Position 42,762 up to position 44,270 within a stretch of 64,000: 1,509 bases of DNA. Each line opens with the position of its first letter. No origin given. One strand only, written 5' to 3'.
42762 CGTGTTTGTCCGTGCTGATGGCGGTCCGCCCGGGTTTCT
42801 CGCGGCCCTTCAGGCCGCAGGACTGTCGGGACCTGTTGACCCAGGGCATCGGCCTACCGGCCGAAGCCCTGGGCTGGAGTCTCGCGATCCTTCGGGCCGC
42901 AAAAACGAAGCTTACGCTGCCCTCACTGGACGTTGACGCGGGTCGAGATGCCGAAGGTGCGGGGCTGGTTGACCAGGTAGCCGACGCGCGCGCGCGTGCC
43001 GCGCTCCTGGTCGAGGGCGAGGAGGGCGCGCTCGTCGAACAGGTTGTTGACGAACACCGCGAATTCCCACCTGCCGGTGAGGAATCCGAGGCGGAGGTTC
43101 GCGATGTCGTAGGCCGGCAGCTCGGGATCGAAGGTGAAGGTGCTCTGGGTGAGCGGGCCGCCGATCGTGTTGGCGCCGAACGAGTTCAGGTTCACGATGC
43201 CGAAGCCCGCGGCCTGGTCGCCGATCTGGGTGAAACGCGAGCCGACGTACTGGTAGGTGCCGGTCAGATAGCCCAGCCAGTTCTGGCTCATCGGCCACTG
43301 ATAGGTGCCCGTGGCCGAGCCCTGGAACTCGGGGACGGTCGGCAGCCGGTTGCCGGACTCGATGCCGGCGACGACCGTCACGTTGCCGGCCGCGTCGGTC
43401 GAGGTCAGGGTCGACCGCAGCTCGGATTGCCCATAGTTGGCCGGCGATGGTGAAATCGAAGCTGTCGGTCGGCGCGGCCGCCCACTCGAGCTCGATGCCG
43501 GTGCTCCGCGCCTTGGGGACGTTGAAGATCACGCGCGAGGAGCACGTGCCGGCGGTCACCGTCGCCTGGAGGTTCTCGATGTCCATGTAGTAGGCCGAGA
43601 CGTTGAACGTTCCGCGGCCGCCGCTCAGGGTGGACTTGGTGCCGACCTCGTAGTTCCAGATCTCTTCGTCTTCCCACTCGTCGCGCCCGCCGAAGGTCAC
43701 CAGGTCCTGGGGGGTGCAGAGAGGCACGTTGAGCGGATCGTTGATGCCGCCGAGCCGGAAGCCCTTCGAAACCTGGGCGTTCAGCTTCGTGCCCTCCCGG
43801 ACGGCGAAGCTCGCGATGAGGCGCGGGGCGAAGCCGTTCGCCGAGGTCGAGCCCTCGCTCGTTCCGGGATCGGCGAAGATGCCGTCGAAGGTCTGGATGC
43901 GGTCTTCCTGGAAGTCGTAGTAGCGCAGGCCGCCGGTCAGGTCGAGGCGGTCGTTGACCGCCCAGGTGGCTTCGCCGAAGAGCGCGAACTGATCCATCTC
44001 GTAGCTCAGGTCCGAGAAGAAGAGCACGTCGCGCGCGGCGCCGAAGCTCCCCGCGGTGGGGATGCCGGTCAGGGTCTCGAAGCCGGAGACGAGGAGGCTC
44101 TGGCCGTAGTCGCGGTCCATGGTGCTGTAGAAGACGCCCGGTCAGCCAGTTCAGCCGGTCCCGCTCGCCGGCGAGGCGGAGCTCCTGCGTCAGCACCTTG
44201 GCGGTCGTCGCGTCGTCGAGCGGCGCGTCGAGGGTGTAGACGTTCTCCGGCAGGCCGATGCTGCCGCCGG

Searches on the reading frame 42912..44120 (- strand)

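Call 71: search_protein_families(library=pfam, proteins=[window:42912-44120:-], max_evalue=0.0001)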
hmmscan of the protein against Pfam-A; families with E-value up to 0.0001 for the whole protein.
window:42912-44120:- (402 aa): 1 family
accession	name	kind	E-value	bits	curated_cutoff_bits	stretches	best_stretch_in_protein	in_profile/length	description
PF00593.30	TonB_dep_Rec_b-barrel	-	3.6e-30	106.6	27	1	29-254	159-370/436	TonB dependent receptor-like, beta-barrel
